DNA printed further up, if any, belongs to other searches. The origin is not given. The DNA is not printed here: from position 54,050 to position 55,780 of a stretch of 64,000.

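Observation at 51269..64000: A glycan island carries three paralogous B12-binding radical SAM enzymes, a SPASM radical SAM and two SAM methyltransferases among GT2, GT4 and GT-C transferases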

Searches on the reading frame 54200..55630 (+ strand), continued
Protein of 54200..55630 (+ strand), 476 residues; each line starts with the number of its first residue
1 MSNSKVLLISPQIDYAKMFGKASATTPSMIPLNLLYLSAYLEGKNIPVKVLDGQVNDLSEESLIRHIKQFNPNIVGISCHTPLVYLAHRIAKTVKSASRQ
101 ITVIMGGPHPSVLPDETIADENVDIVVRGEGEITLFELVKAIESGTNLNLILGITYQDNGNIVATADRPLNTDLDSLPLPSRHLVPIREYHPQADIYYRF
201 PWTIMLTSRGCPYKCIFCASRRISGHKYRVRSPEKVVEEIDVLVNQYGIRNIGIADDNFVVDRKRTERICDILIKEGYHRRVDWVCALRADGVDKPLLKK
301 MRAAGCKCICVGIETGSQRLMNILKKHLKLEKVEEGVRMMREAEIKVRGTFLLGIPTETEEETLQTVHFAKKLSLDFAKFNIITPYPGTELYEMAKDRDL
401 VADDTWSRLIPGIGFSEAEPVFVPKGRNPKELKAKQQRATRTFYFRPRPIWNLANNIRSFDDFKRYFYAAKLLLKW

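Call 16: find_encoding_contigs(protein=P0011, flank=10000, max_places=3)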
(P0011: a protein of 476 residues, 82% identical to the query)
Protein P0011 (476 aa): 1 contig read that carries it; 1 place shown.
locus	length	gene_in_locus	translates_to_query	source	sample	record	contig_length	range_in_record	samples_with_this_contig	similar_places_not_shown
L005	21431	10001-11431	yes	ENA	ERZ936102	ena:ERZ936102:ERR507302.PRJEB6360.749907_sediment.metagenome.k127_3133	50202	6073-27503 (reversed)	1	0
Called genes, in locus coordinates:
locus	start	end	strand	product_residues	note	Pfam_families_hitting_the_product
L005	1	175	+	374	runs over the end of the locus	PF01073:3Beta_HSD, PF01370:Epimerase, PF07993:NAD_binding_4, PF13460:NAD_binding_10 (faint), PF16363:GDP_Man_Dehyd, PF02719:Polysacc_synt_2, PF04321:RmlD_sub_bind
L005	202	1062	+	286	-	PF01073:3Beta_HSD, PF01370:Epimerase, PF04321:RmlD_sub_bind, PF02719:Polysacc_synt_2, PF16363:GDP_Man_Dehyd, PF07993:NAD_binding_4 (weak)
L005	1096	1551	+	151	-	PF00908:dTDP_sugar_isom, PF14667:Polysacc_synt_C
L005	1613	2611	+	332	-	PF02706:Wzz, PF13807:GNVR (weak)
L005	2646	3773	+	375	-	PF00106:adh_short (weak), PF01073:3Beta_HSD, PF01370:Epimerase, PF02719:Polysacc_synt_2, PF13460:NAD_binding_10, PF16363:GDP_Man_Dehyd, PF01370:Epimerase, PF16363:GDP_Man_Dehyd, +4 more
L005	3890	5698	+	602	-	PF00082:Peptidase_S8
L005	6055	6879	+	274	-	PF00535:Glycos_transf_2, PF10111:Glyco_tranf_2_2, PF13641:Glyco_tranf_2_3 (weak), PF13632:Glyco_trans_2_3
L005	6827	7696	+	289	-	PF25084:LbH_EIF2B (faint), PF00132:Hexapep, PF14602:Hexapep_2 (weak)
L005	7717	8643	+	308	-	PF03706:LPG_synthase_TM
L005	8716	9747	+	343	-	-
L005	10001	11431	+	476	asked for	PF02310:B12-binding, PF04055:Radical_SAM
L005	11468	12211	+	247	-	PF01209:Ubie_methyltran (weak), PF13489:Methyltransf_23, PF02353:CMAS (weak), PF07021:MetW, PF13847:Methyltransf_31, PF08241:Methyltransf_11, PF08242:Methyltransf_12, PF13649:Methyltransf_25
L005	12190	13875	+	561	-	PF13231:PMT_2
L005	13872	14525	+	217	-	PF13489:Methyltransf_23, PF00891:Methyltransf_2 (weak), PF02353:CMAS (weak), PF05175:MTS, PF13847:Methyltransf_31, PF08241:Methyltransf_11, PF08242:Methyltransf_12, PF13649:Methyltransf_25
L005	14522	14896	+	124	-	PF00892:EamA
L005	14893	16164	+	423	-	PF13439:Glyco_transf_4, PF13579:Glyco_trans_4_4, PF00534:Glycos_transf_1, PF13692:Glyco_trans_1_4, PF13524:Glyco_trans_1_2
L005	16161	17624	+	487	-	PF02310:B12-binding, PF04055:Radical_SAM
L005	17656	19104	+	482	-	PF02310:B12-binding, PF04055:Radical_SAM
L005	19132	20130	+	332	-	PF00535:Glycos_transf_2, PF10111:Glyco_tranf_2_2 (weak)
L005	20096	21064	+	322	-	PF00535:Glycos_transf_2, PF10111:Glyco_tranf_2_2 (faint), PF13641:Glyco_tranf_2_3 (weak)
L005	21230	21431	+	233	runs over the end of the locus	PF00535:Glycos_transf_2, PF10111:Glyco_tranf_2_2 (weak), PF13641:Glyco_tranf_2_3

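Call 21: find_related_loci(query=A1, collection=genome_contigs, flank=10000)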
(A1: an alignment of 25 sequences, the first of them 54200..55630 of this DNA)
Query A1 (476 aa) in genome_contigs; peptide patterns used: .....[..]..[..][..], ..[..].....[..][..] (x = any residue, [..] = any of these).
600 stretches matched a pattern (row limit reached: there are more); 583 encode a relative of the query (tblastn E <= 1e-3); the best 80 are kept; 80 distinct loci.
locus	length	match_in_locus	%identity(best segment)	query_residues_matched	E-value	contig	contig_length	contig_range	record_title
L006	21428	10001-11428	50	1-475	3e-160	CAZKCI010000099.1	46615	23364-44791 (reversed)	MAG TPA_asm: uncultured bacterium isolate binchicken_co255_117 genome assembly, contig: k141_6030970, whole genome shotg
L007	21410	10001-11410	45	6-475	3e-141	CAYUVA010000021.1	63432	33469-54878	MAG TPA_asm: uncultured bacterium isolate SRP338002_co1_41 genome assembly, contig: NODE_430_length_63432_cov_10.273869,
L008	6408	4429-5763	44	2-453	7e-131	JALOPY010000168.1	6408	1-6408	MAG: bacterium isolate Prado141 scaffold_30564, whole genome shotgun sequence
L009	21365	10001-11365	42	5-465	8e-124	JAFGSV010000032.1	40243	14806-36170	MAG: Candidatus Aenigmatarchaeota archaeon isolate Zod_Metabat.932 k87_13983362, whole genome shotgun sequence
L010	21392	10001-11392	41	2-466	1e-123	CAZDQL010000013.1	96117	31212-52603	MAG TPA_asm: uncultured Planctomycetaceae bacterium isolate binchicken_co65_43 genome assembly, contig: NODE_688_length_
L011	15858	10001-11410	36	5-474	3e-103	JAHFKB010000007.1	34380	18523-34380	MAG: archaeon isolate nzgw40 NODE_1450_length_34381_cov_4.319381, whole genome shotgun sequence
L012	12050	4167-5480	38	1-447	7e-99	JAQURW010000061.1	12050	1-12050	MAG: Candidatus Omnitrophota bacterium isolate STD1_82 NODE_14303_length_12050_cov_2.752244_Sandtown_D1, whole genome sh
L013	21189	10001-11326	37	5-463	6e-94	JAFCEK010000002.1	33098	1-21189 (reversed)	MAG: Candidatus Aenigmatarchaeota archaeon isolate Meg22_1214_Bin_103 Meg22_1214_Bin_103_scaffold_3149, whole genome sho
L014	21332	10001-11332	37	1-456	6e-92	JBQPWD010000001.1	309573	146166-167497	MAG: Candidatus Bathyarchaeota archaeon isolate SZTDM_202302_bins_159 SZTDM_202302_bins_159_scaffold_1, whole genome sho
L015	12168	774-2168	35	5-470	6e-89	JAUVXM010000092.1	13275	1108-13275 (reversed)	MAG: Candidatus Aminicenantes bacterium isolate CSMAG_1216 CSMAG_1216_k141_1229788_length_13275_cov_42.9296, whole genom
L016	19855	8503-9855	36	6-470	7e-88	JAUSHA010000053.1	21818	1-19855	MAG: bacterium isolate E14_metabat.bin.161 E14_k141_1806972, whole genome shotgun sequence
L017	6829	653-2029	33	5-475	6e-88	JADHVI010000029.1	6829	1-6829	MAG: Candidatus Woesearchaeota archaeon isolate BS150m-G68 BS-150m-C10749, whole genome shotgun sequence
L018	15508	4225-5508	35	2-446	2e-85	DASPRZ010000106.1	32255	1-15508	MAG TPA_asm: Candidatus Acidiferrales bacterium isolate SMAG_U12238 k141_690953, whole genome shotgun sequence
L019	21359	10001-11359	36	5-474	2e-84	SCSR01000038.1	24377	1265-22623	MAG: archaeon isolate FW215_bin.29 FW215_bin.29-46468, whole genome shotgun sequence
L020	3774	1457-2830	37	5-465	1e-84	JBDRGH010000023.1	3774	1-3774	MAG: Pseudomonadota bacterium isolate MEGAHIT-group-1.416 k141_1793437, whole genome shotgun sequence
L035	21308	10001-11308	33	31-474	4e-80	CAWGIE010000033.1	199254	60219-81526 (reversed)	MAG: uncultured bacterium isolate MFD02416.bin.2.262 genome assembly, contig: contig_63088, whole genome shotgun sequenc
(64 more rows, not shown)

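Call 31: find_encoding_contigs(protein=P0108, flank=10000, max_places=2)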
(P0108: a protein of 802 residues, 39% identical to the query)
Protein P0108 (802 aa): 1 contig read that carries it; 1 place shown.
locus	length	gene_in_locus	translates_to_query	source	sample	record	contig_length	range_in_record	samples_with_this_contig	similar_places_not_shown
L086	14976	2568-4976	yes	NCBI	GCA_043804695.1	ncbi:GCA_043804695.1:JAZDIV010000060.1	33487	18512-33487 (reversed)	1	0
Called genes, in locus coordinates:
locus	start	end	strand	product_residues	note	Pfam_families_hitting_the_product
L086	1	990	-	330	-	PF01839:FG-GAP (faint)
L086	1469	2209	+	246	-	PF00132:Hexapep, PF14602:Hexapep_2 (weak)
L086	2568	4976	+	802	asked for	PF02310:B12-binding, PF04055:Radical_SAM, PF03706:LPG_synthase_TM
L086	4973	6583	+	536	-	PF13231:PMT_2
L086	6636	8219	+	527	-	PF25182:NonGDSL (weak), PF13472:Lipase_GDSL_2 (weak), PF23914:TPR_CcmH_CycH, PF00515:TPR_1 (weak), PF13432:TPR_16 (weak), PF25063:ARM_TT21_C (weak), PF13432:TPR_16 (weak), PF14559:TPR_19, +14 more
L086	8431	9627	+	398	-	PF13439:Glyco_transf_4, PF13579:Glyco_trans_4_4, PF00534:Glycos_transf_1, PF13692:Glyco_trans_1_4, PF13524:Glyco_trans_1_2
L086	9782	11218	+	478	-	PF02310:B12-binding, PF04055:Radical_SAM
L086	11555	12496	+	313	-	PF00535:Glycos_transf_2, PF13641:Glyco_tranf_2_3 (weak)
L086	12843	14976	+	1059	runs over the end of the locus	-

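Call 32: find_encoding_contigs(protein=P0049, flank=10000, max_places=2)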
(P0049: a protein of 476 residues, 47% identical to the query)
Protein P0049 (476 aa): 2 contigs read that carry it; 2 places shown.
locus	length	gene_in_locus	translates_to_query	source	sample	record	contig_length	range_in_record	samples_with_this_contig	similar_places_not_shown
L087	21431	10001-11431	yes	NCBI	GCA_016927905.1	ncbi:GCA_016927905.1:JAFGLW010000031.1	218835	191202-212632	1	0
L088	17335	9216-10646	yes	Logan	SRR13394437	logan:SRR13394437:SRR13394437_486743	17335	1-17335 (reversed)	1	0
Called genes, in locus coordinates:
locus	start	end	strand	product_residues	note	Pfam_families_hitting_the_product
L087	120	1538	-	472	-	PF03477:ATP-cone, PF00485:PRK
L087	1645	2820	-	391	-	-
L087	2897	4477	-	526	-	PF12801:Fer4_5, PF12837:Fer4_6 (faint), PF13484:Fer4_16 (faint), PF25160:LdpA_Fe-S-bd (faint), PF00037:Fer4 (faint), PF12838:Fer4_7 (faint), PF13187:Fer4_9 (faint), PF12801:Fer4_5 (weak), +1 more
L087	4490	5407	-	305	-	PF04015:DUF362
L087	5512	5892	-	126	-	PF11969:DcpS_C, PF01230:HIT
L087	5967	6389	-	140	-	-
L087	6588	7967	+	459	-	PF14403:CP_ATPgrasp_2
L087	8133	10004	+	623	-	-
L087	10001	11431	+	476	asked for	PF02310:B12-binding, PF04055:Radical_SAM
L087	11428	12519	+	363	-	PF04055:Radical_SAM, PF13186:SPASM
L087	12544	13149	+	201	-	PF05635:23S_rRNA_IVP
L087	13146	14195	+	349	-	PF04055:Radical_SAM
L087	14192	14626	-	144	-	PF05635:23S_rRNA_IVP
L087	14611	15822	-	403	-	PF00817:IMS, PF11799:IMS_C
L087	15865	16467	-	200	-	PF01726:LexA_DNA_bind, PF00717:Peptidase_S24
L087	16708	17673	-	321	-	PF04055:Radical_SAM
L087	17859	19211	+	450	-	PF02812:ELFV_dehydrog_N, PF00208:ELFV_dehydrog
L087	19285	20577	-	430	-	PF00595:PDZ (weak), PF13180:PDZ_2, PF17820:PDZ_6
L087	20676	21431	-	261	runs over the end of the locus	-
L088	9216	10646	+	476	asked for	PF02310:B12-binding, PF04055:Radical_SAM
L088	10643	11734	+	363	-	PF04055:Radical_SAM, PF13186:SPASM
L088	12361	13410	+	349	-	PF04055:Radical_SAM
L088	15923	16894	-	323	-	PF04055:Radical_SAM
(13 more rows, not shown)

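Call 33: find_encoding_contigs(protein=P0022, flank=10000, max_places=2)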
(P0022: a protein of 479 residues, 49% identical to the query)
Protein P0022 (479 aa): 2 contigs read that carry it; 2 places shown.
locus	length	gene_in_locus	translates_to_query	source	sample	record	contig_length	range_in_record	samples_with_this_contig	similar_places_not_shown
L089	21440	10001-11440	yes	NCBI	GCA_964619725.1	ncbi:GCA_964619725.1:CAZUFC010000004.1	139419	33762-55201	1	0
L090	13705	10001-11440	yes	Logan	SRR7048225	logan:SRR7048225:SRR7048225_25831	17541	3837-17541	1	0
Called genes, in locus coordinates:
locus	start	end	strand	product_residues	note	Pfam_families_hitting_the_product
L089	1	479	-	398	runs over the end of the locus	PF00155:Aminotran_1_2, PF12897:Asp_aminotransf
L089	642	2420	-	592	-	PF13181:TPR_8 (faint), PF13414:TPR_11 (faint), PF13424:TPR_12 (faint), PF13428:TPR_14 (faint), PF13431:TPR_17 (faint), PF13432:TPR_16 (faint), PF00515:TPR_1 (weak), PF07719:TPR_2 (weak), +1 more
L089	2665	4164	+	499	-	PF02310:B12-binding, PF04055:Radical_SAM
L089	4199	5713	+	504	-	PF02310:B12-binding, PF04055:Radical_SAM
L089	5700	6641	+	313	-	PF03706:LPG_synthase_TM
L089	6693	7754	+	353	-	PF01208:URO-D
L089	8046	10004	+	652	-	-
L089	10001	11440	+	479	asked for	PF02310:B12-binding, PF04055:Radical_SAM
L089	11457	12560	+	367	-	PF13353:Fer4_12 (weak), PF04055:Radical_SAM, PF13186:SPASM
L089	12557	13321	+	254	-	PF13489:Methyltransf_23, PF01209:Ubie_methyltran, PF07021:MetW, PF13847:Methyltransf_31, PF08241:Methyltransf_11, PF08242:Methyltransf_12, PF13649:Methyltransf_25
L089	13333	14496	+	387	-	PF13439:Glyco_transf_4, PF13579:Glyco_trans_4_4, PF00534:Glycos_transf_1, PF13692:Glyco_trans_1_4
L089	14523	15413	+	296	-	PF14602:Hexapep_2 (faint), PF00132:Hexapep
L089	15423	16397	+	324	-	PF03706:LPG_synthase_TM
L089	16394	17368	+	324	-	PF01073:3Beta_HSD, PF01370:Epimerase, PF02719:Polysacc_synt_2, PF04321:RmlD_sub_bind, PF05368:NmrA, PF13460:NAD_binding_10, PF16363:GDP_Man_Dehyd, PF07993:NAD_binding_4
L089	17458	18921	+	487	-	PF02310:B12-binding, PF04055:Radical_SAM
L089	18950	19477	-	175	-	-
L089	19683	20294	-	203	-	-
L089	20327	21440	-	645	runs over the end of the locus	PF02784:Orn_Arg_deC_N, PF17810:Arg_decarb_HB, PF17944:Arg_decarbox_C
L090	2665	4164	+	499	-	PF02310:B12-binding, PF04055:Radical_SAM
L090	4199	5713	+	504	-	PF02310:B12-binding, PF04055:Radical_SAM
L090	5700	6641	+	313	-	PF03706:LPG_synthase_TM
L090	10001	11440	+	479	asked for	PF02310:B12-binding, PF04055:Radical_SAM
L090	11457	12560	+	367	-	PF13353:Fer4_12 (weak), PF04055:Radical_SAM, PF13186:SPASM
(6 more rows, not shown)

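Call 34: search_protein_families(library=pfam, proteins=[L087:8133-10004:+, L089:8046-10004:+, L005:8716-9747:+], max_evalue=0.001)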
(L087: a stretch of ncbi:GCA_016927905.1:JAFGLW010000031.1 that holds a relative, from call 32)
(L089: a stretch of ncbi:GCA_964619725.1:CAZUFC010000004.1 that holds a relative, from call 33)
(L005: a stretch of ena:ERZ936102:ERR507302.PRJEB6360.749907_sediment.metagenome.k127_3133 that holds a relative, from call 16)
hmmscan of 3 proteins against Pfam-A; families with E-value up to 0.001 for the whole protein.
L087:8133-10004:+ (623 aa): 0 families

L089:8046-10004:+ (652 aa): 0 families

L005:8716-9747:+ (343 aa): 0 families

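Call 35: search_solved_structures(query=window:54200-55630:+, max_evalue=0.001)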
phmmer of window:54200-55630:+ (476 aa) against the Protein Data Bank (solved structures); distinct sequences matched with E-value up to 0.001: 10.
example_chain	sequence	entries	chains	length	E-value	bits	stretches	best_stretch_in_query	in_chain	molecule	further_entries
6fd2_B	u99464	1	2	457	6.6e-26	94.4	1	168-400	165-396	Putative apramycin biosynthetic oxidoreductase 4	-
9ccb_A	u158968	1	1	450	3.8e-20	75.4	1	102-396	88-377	Radical SAM core domain-containing protein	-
5ul2_A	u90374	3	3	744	2.8e-11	46.2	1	34-321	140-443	OxsB protein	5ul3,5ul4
9n1b_A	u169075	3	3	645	9.1e-10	41.2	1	68-288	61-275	Radical SAM protein | Radical SAM enzyme CysS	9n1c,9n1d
7kdx_A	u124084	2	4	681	1.3e-09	40.6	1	71-262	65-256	Methyltransferase TokK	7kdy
6wte_A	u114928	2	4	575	1.3e-08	37.4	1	195-370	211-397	B12-binding domain-containing protein | Tryptophan-C2-methyltransferase containing B12-binding domain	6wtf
4jc0_A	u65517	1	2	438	1e-07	34.4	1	187-394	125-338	Ribosomal protein S12 methylthiotransferase RimO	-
2qgq_A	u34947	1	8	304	3.6e-07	32.6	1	201-394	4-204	Protein TM_1862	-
3ciw_A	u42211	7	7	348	0.00087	21.4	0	205-395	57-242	FeFe-Hydrogenase maturase | [FeFe] hydrogenase maturase subunit HydE | Biotin synthetase, putative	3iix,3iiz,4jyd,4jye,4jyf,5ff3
5fep_A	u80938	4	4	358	0.00095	21.3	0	205-395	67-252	[FeFe] hydrogenase maturase subunit HydE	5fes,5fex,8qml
